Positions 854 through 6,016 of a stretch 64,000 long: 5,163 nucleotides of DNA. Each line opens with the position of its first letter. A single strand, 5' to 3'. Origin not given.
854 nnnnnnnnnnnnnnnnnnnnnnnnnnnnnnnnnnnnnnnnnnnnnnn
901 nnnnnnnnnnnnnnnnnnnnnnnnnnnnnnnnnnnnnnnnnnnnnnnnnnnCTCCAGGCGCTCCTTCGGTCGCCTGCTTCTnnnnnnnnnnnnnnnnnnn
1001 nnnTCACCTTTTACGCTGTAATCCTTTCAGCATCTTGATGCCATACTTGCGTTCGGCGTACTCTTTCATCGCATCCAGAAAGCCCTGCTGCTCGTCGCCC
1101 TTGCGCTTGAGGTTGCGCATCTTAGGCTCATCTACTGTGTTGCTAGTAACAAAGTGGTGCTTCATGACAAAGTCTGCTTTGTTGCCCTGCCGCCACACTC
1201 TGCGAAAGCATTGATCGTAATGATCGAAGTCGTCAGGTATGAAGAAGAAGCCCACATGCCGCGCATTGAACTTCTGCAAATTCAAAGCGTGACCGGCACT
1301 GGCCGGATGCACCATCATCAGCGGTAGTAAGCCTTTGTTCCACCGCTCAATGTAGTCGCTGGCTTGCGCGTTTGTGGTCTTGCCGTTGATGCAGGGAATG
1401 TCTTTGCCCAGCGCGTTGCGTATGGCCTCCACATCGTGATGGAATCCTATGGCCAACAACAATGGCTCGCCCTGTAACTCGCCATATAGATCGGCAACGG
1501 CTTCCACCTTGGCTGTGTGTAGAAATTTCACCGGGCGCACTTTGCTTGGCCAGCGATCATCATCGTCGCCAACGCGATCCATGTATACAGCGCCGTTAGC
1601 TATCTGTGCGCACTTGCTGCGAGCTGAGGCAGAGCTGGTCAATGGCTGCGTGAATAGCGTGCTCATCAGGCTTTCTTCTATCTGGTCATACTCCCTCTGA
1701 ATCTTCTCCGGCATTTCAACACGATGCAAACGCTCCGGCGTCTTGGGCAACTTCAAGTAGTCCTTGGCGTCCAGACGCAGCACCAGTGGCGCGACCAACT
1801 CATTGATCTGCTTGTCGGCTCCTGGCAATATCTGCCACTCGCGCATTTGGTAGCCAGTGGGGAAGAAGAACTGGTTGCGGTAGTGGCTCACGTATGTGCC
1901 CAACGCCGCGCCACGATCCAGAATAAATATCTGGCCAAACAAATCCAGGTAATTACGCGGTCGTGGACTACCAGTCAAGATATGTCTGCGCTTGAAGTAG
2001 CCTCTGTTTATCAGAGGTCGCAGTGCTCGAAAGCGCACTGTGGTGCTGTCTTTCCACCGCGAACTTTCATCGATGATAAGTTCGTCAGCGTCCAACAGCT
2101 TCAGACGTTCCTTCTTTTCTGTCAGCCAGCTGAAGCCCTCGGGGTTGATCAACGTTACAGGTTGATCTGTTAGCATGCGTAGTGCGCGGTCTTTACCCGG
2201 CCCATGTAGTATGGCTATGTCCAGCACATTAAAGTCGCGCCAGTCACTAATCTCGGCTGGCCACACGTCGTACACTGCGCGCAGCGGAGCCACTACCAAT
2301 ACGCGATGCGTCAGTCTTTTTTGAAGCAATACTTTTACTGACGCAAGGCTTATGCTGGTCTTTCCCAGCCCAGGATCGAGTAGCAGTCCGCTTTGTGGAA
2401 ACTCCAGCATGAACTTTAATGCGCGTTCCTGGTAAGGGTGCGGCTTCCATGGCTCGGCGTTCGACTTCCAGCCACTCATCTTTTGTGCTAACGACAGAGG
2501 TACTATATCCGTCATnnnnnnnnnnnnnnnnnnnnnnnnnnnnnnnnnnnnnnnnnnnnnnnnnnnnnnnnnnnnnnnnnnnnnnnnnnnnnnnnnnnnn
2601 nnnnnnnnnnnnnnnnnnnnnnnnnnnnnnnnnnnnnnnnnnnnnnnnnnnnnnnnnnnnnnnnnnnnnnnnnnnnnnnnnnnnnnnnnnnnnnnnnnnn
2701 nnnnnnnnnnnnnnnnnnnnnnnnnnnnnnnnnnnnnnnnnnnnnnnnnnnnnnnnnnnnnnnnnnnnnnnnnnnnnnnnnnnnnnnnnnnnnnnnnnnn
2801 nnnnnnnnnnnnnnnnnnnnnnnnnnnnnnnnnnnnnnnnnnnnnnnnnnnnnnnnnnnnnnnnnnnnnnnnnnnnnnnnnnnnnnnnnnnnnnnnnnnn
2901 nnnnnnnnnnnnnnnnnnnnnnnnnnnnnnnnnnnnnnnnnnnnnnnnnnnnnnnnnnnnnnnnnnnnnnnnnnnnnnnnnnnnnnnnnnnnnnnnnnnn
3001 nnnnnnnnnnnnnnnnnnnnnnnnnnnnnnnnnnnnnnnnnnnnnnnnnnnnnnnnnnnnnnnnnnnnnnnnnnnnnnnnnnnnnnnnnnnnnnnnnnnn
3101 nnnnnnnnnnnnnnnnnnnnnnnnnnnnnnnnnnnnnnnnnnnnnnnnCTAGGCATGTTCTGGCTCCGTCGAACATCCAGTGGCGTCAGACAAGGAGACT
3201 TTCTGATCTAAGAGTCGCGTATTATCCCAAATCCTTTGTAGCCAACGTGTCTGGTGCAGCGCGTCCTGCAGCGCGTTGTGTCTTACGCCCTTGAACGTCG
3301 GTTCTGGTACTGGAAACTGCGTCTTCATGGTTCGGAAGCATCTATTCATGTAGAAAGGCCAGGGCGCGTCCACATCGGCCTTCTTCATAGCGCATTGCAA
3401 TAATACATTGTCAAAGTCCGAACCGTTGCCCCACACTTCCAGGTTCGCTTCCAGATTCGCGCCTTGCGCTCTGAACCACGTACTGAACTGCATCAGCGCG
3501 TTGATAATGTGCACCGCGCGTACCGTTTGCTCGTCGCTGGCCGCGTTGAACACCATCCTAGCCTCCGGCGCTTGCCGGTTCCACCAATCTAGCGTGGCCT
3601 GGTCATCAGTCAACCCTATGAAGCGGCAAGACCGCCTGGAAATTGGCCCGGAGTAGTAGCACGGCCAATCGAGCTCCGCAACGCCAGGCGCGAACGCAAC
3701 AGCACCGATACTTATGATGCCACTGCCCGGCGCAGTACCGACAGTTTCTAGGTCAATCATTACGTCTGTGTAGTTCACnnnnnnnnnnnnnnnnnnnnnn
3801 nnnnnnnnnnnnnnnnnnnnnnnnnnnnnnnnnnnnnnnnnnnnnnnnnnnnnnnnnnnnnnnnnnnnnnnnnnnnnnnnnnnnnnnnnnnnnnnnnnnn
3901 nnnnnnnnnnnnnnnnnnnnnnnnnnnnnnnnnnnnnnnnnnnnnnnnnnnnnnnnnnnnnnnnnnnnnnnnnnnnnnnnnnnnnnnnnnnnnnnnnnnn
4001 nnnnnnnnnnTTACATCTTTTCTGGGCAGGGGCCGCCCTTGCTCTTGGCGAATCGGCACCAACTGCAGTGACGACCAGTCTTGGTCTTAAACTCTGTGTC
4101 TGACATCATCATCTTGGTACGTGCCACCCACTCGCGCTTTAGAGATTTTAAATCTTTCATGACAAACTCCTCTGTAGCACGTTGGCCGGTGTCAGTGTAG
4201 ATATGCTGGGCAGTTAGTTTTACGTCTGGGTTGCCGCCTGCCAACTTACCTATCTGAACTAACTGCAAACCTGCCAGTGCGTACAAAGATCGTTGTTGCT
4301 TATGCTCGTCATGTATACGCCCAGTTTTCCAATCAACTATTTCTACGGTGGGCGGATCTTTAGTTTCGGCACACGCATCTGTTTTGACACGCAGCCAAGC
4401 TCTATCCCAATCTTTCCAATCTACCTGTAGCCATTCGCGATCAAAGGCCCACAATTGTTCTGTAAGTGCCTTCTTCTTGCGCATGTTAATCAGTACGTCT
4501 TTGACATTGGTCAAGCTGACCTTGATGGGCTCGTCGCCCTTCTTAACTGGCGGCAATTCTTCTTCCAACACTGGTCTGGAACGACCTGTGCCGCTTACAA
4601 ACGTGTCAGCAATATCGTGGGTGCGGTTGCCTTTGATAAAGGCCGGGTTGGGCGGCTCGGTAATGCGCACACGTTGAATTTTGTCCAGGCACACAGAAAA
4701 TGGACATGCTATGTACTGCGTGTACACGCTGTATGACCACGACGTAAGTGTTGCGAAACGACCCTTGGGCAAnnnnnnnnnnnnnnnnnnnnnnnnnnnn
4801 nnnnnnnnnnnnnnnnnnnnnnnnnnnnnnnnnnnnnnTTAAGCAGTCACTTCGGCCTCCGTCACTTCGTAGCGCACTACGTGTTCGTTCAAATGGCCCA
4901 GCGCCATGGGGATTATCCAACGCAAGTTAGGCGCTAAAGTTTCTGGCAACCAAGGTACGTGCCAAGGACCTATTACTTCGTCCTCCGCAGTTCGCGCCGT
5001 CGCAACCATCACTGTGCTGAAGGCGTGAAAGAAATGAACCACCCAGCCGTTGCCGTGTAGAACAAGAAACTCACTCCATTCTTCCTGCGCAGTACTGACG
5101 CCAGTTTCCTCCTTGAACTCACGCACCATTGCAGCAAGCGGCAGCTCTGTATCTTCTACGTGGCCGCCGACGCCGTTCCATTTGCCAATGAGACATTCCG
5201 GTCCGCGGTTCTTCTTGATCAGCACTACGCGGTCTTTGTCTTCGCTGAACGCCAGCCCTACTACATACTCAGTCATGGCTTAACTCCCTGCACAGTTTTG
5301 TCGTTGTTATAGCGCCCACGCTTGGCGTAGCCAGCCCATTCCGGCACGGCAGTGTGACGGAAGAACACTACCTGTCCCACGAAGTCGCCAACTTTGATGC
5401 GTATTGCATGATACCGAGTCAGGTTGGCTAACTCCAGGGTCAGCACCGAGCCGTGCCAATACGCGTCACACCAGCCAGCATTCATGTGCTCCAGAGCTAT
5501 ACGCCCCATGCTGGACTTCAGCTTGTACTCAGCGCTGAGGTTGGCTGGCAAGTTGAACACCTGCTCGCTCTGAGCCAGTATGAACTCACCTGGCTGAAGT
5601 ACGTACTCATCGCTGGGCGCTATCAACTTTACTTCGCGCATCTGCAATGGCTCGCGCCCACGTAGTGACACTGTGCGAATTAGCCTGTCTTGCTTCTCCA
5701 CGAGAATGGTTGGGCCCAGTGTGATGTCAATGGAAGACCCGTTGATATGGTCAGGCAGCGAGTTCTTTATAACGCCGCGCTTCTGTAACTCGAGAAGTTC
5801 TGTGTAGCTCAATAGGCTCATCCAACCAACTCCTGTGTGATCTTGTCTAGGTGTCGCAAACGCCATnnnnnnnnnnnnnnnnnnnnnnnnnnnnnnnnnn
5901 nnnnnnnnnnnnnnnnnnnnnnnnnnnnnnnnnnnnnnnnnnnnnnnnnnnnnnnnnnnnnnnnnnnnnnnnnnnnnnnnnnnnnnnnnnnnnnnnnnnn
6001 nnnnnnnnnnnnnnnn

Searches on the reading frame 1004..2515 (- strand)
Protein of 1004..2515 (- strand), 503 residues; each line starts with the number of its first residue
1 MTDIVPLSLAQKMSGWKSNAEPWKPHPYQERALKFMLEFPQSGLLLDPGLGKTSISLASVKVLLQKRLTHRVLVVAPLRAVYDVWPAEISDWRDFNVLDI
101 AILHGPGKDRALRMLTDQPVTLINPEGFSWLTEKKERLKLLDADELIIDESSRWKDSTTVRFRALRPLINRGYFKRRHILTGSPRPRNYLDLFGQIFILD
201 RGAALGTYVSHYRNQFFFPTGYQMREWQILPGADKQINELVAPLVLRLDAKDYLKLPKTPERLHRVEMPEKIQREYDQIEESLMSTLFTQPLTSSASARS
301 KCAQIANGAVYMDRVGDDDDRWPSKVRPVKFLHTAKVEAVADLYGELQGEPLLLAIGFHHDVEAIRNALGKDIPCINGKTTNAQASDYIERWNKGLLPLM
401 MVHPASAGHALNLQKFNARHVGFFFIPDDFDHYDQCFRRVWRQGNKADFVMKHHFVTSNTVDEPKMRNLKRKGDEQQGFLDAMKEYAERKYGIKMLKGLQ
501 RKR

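Call 7: search_protein_families(library=phrogs, proteins=[window:1004-2515:-])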
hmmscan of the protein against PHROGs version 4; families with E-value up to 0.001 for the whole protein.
window:1004-2515:- (503 aa): 3 families
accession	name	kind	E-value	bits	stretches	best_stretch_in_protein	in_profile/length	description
phrog_62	-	DNA, RNA and nucleotide metabolism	2.6e-107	361.1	1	21-490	693-1143/1881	DNA helicase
phrog_11354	-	unknown function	3e-21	76.3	1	380-485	7-110/116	-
phrog_11801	-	other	0.00016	20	0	23-92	865-933/2269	DNA methyltransferase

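Call 72: find_encoding_contigs(protein=window:1004-2515:-, flank=2000, max_places=4)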
Protein window:1004-2515:- (503 aa): 2 contigs read that carry it; 1 place shown.
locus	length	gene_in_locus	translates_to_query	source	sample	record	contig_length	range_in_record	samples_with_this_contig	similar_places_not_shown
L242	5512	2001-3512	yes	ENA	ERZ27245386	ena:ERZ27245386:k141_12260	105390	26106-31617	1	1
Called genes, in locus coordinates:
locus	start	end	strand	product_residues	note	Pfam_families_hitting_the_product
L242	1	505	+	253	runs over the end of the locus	PF12705:PDDEXK_1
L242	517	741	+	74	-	-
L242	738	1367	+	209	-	PF16473:Rv2179c-like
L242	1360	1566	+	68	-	-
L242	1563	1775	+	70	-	-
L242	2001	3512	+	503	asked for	PF00176:SNF2-rel_dom, PF00270:DEAD (faint), PF04851:ResIII (weak)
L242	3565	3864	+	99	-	-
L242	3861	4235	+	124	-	-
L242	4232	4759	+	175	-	-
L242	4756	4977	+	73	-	-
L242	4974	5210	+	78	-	-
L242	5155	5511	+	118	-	-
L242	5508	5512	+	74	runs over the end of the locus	-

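Call 73: find_encoding_contigs(protein=window:1004-2515:-, flank=10000, max_places=2)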
Protein window:1004-2515:- (503 aa): 2 contigs read that carry it; 1 place shown.
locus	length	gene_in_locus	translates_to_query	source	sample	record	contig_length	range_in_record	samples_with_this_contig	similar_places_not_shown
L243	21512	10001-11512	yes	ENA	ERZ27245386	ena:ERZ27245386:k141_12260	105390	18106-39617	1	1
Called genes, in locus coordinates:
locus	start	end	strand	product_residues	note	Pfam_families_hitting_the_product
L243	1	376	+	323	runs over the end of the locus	-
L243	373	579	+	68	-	-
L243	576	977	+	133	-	-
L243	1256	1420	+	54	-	-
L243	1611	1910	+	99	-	-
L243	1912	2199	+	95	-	PF24043:DUF7352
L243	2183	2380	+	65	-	-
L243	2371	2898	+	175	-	-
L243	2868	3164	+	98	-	-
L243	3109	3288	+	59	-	-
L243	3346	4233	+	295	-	-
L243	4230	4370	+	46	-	-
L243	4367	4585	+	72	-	-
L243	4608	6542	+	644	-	PF00476:DNA_pol_A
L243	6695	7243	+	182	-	PF22769:DCD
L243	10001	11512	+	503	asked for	PF00176:SNF2-rel_dom, PF00270:DEAD (faint), PF04851:ResIII (weak)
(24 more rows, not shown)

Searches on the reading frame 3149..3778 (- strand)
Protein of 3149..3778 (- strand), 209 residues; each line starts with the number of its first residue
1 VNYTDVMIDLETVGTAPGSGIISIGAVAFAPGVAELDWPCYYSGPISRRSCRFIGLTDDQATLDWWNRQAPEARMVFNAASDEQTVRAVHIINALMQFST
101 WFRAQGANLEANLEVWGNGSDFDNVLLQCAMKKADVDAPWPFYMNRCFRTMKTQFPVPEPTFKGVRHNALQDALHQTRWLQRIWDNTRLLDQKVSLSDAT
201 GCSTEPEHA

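Call 58: search_protein_families(library=pfam, proteins=[window:3149-3778:-], max_evalue=0.01)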
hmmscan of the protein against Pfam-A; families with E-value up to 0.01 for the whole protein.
window:3149-3778:- (209 aa): 1 family
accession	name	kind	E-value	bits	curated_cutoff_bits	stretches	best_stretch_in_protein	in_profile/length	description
PF16473.11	Rv2179c-like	-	7.7e-39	133.6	27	1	5-184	2-177/177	3'-5' exoribonuclease Rv2179c-like domain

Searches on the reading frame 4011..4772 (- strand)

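Call 55: search_protein_families(library=pfam, proteins=[window:4011-4772:-], max_evalue=0.01)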
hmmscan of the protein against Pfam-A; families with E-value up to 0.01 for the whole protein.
window:4011-4772:- (253 aa): 2 families
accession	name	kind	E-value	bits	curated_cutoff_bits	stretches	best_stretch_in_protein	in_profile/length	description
PF12705.13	PDDEXK_1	-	9.4e-13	49.1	22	1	11-242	1-243/247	PD-(D/E)XK nuclease superfamily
PF10926.14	DUF2800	-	3e-05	23.8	21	1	140-242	129-229/368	Protein of unknown function (DUF2800)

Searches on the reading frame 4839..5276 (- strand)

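Call 58: search_protein_families(library=pfam, proteins=[window:4839-5276:-], max_evalue=0.01)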
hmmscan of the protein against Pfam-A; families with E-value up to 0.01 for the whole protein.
window:4839-5276:- (145 aa): 1 family
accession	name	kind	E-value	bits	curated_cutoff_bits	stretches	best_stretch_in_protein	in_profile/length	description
PF00293.34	NUDIX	-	5.2e-12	46.4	21.1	1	5-104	5-110/134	NUDIX domain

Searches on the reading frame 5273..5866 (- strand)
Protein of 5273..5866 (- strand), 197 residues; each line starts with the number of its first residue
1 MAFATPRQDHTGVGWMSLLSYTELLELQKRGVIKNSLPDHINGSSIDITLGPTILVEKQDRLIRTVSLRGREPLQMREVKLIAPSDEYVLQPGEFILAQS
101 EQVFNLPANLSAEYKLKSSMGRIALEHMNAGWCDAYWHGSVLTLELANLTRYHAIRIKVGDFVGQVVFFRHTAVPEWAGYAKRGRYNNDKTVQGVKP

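Call 58: search_protein_families(library=pfam, proteins=[window:5273-5866:-], max_evalue=0.01)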
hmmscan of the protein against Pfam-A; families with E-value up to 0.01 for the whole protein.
window:5273-5866:- (197 aa): 2 families
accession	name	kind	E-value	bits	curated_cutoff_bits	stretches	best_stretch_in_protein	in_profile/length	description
PF22769.1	DCD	-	3.6e-26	92.5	27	1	19-170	2-152/153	dCTP deaminase-like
PF06559.16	DCD_N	-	0.001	19.4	21.4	1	19-124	5-112/164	2'-deoxycytidine 5'-triphosphate deaminase (DCD) N-terminal domain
